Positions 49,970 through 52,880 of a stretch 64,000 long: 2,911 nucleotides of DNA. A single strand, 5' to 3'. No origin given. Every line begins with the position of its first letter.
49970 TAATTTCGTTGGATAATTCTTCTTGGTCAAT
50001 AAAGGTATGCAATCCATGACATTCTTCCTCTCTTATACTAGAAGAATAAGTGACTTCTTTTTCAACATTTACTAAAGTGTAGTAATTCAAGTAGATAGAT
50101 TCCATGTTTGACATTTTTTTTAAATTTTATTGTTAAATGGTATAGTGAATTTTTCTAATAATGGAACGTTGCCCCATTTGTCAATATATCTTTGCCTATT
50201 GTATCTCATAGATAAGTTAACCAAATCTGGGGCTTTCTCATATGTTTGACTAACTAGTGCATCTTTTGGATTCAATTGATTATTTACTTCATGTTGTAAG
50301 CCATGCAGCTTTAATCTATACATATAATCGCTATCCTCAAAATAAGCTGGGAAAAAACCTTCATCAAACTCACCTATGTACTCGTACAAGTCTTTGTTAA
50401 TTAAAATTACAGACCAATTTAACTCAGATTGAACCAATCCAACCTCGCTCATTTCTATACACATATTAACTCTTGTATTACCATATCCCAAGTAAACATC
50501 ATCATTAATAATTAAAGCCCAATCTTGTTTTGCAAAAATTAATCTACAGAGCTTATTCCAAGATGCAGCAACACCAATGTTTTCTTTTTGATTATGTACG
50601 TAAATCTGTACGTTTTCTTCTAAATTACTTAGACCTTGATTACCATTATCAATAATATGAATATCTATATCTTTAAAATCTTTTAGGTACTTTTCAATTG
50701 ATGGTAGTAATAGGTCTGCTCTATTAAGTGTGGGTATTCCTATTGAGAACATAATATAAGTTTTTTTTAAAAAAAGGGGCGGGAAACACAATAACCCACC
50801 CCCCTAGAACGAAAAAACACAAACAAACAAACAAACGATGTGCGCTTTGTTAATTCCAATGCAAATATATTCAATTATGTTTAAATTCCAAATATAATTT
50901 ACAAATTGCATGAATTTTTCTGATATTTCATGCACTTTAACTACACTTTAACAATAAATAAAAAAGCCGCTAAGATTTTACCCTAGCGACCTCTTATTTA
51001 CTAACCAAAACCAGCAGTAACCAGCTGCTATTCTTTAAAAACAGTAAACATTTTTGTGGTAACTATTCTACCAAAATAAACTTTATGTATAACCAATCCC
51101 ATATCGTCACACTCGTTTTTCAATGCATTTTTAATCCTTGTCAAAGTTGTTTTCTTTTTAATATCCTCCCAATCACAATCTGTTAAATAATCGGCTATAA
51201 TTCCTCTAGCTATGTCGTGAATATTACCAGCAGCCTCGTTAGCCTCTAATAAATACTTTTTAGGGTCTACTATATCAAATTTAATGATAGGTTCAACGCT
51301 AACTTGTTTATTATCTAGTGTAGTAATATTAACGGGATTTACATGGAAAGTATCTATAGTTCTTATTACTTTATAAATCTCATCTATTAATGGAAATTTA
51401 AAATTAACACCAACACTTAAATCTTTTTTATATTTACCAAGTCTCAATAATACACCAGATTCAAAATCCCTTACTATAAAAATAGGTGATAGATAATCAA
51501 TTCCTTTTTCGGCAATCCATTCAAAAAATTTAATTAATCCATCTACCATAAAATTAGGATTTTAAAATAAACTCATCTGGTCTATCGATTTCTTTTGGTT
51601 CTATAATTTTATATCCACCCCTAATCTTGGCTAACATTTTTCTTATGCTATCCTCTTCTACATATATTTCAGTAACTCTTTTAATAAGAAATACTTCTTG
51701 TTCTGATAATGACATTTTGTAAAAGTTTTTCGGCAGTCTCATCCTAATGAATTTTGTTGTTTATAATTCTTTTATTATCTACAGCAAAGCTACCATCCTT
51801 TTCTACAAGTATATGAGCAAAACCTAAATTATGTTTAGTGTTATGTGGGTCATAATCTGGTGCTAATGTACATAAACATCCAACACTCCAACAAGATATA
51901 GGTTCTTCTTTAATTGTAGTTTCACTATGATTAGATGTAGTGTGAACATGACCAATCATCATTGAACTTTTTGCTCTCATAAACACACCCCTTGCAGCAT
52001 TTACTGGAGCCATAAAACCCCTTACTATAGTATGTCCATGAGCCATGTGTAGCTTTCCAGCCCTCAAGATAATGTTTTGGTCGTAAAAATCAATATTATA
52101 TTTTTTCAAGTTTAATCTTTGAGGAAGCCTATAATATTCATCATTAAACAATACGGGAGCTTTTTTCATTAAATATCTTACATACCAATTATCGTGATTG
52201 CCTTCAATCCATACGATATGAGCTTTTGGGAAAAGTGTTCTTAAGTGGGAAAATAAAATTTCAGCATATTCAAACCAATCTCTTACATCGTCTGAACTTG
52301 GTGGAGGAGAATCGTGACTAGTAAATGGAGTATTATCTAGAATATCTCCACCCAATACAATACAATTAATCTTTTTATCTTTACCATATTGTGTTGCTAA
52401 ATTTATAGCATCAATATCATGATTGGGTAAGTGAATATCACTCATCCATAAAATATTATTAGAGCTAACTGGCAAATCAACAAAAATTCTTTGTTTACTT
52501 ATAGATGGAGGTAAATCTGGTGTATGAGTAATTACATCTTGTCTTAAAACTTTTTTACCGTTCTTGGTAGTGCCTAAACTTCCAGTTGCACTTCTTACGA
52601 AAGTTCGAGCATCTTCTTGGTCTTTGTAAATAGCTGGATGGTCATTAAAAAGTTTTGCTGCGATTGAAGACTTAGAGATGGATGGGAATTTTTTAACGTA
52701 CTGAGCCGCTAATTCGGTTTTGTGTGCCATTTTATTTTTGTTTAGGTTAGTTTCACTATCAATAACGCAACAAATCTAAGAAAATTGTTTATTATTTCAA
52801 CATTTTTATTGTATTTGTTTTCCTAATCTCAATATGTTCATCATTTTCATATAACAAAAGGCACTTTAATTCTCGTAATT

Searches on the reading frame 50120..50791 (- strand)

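Call 89: search_protein_families(library=pfam, proteins=[window:50120-50791:-], max_evalue=0.001)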
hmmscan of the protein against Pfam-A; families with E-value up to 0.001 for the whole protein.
window:50120-50791:- (223 aa): 1 family
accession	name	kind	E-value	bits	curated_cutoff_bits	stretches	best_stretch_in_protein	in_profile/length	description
PF00535.33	Glycos_transf_2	-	1.6e-06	28.6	23.3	1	16-100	1-90/168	Glycosyl transferase family 2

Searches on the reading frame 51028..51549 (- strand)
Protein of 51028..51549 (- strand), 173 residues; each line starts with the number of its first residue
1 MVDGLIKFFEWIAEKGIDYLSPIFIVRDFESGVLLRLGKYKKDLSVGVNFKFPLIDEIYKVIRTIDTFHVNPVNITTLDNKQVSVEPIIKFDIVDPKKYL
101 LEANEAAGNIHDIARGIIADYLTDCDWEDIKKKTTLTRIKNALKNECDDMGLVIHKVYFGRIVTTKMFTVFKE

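Call 53: search_protein_families(library=pfam, proteins=[window:51028-51549:-], max_evalue=0.01)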
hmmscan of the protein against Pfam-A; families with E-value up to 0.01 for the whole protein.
window:51028-51549:- (173 aa): 1 family
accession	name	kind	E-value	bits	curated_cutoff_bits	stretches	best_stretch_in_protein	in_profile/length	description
PF01145.31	Band_7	-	1.1e-13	52.1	23.6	1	25-165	2-148/176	SPFH domain / Band 7 family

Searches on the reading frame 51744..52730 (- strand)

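Call 53: search_protein_families(library=pfam, proteins=[window:51744-52730:-], max_evalue=0.01)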
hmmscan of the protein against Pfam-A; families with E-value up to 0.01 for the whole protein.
window:51744-52730:- (328 aa): 1 family
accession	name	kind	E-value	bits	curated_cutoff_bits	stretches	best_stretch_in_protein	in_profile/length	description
PF00149.33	Metallophos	-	6.2e-08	33.7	21.5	1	93-233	3-116/191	Calcineurin-like phosphoesterase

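Call 94: search_protein_families(library=phrogs, proteins=[window:51744-52730:-], max_evalue=0.001)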
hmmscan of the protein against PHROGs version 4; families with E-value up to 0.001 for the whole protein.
window:51744-52730:- (328 aa): 4 families
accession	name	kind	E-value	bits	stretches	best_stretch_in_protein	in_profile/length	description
phrog_221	-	other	1.8e-34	120.6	1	74-318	93-344/367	metallo-phosphoesterase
phrog_20266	-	other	3.9e-10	40.1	1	95-217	179-310/450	metallo-phosphoesterase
phrog_7339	-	DNA, RNA and nucleotide metabolism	3.8e-06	27.4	1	91-274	30-210/263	DNA repair exonuclease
phrog_1649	-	other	1.6e-05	24.7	1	90-217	35-130/308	metallo-phosphoesterase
